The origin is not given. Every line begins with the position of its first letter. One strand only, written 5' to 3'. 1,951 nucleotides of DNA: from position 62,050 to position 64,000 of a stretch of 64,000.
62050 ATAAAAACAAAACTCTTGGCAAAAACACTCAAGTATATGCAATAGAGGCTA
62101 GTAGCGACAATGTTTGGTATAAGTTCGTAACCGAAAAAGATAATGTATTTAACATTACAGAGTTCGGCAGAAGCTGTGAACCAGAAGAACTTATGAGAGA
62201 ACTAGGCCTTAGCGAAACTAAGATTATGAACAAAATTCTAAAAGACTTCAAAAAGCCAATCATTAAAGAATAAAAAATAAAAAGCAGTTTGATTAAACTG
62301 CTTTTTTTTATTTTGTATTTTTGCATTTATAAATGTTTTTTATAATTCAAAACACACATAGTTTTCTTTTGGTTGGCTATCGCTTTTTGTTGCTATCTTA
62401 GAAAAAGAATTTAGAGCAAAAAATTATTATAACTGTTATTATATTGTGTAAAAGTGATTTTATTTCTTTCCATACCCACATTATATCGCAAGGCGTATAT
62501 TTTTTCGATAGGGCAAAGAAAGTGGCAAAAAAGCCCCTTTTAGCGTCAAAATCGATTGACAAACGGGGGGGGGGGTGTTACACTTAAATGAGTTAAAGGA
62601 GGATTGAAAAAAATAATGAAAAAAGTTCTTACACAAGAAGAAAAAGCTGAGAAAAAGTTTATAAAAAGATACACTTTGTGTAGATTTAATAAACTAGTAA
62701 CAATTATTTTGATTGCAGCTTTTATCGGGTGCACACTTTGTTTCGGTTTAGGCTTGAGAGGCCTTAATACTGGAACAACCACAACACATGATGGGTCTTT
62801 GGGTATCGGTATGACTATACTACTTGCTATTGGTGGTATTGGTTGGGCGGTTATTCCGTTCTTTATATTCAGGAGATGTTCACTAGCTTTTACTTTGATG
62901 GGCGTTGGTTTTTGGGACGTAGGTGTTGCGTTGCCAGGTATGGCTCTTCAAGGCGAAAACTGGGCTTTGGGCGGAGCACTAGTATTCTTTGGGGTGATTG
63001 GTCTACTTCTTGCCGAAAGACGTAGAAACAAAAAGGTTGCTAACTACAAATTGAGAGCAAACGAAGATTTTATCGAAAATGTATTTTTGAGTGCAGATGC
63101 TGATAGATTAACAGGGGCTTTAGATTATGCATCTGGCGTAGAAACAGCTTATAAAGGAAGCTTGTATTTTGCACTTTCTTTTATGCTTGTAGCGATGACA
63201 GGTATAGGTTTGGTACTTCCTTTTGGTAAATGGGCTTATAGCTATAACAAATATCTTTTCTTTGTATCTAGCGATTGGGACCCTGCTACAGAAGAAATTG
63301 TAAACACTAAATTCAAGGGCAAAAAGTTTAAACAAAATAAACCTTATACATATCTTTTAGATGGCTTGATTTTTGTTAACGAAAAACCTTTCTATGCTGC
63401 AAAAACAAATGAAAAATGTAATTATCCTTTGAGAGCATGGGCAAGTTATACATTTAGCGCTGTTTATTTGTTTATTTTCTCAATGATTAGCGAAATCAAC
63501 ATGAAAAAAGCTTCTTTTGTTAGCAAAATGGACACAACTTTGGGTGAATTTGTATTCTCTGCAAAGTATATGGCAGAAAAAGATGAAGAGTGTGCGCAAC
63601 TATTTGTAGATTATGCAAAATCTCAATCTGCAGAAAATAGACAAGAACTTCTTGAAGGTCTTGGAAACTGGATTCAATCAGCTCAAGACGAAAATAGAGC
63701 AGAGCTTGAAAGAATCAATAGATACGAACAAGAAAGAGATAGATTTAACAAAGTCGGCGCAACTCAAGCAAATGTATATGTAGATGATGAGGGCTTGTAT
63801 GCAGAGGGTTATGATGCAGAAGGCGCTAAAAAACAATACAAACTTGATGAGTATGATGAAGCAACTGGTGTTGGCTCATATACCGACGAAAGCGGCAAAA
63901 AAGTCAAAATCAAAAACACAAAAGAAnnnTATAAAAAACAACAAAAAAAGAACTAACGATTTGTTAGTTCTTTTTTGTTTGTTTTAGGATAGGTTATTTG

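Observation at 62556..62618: An 11-G homopolymer forms the spacer of a good promoter: candidate slipped-strand phase switch for an unknown membrane protein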

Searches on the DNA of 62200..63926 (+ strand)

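Call 27: search_rna_families(sources=[L009, L013, L005, L007, L008, L012], threshold=evalue, max_evalue=1)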
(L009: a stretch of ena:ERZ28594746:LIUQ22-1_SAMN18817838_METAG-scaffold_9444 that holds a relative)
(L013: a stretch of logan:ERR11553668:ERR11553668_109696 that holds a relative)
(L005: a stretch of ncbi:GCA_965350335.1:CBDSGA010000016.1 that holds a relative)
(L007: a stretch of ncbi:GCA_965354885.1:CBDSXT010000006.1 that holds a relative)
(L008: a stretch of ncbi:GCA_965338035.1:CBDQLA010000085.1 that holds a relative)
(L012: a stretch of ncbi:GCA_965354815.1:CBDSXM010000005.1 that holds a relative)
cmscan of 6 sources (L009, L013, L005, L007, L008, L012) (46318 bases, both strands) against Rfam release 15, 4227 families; matches with E-value up to 1: 6.
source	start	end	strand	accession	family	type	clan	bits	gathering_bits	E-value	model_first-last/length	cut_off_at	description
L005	4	77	-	RF00005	tRNA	Gene; tRNA;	CL00001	71.7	29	7.5e-14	1-71/71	no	tRNA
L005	114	186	-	RF00005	tRNA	Gene; tRNA;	CL00001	63.5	29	1.4e-11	1-71/71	no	tRNA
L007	5974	6045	+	RF00005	tRNA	Gene; tRNA;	CL00001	56.9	29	9.2e-10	1-71/71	no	tRNA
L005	3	77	+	RF04354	Plastid-ycf2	Cis-reg;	-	36.4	65.7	0.00047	1-75/75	no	Plastid-ycf2 5UTR RNA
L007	127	181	+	RF03325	mir-4872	Gene; miRNA;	-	27.7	58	0.1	1-76/76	no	mir-4872 microRNA precursor family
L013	3585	3714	+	RF00084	CsrC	Gene; sRNA;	CL00106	17.6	61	0.33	1-255/255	no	CsrC RNA family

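Call 58: search_rna_families(source=window, start=62200, end=62700, threshold=evalue, max_evalue=1)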
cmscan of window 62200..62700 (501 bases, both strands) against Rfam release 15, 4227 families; matches with E-value up to 1: 7.
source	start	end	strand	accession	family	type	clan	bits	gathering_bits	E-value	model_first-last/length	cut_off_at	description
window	62263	62328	+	RF00834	mir-268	Gene; miRNA;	-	26.8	47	0.0077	1-89/89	no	mir-268 microRNA precursor family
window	62255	62304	+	RF02844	RefA9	Gene; antisense;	-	25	49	0.12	1-64/64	no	Enterococcus sRNA A9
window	62281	62324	-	RF02844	RefA9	Gene; antisense;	-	23.4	49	0.27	1-64/64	no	Enterococcus sRNA A9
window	62269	62319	+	RF03266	mir-2943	Gene; miRNA;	-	20.6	76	0.24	1-71/71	no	mir-2943 microRNA precursor family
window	62258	62325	-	RF00834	mir-268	Gene; miRNA;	-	20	47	0.55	1-89/89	no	mir-268 microRNA precursor family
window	62254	62307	+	RF02057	STnc40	Gene; sRNA;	-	19.5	45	0.83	1-70/70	no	Salmonella enterica sRNA STnc40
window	62276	62313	-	RF00125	IS128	Gene; sRNA;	-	16.3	80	0.66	160-198/209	no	IS128 RNA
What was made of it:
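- Rfam finds nothing in the region (call 58).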
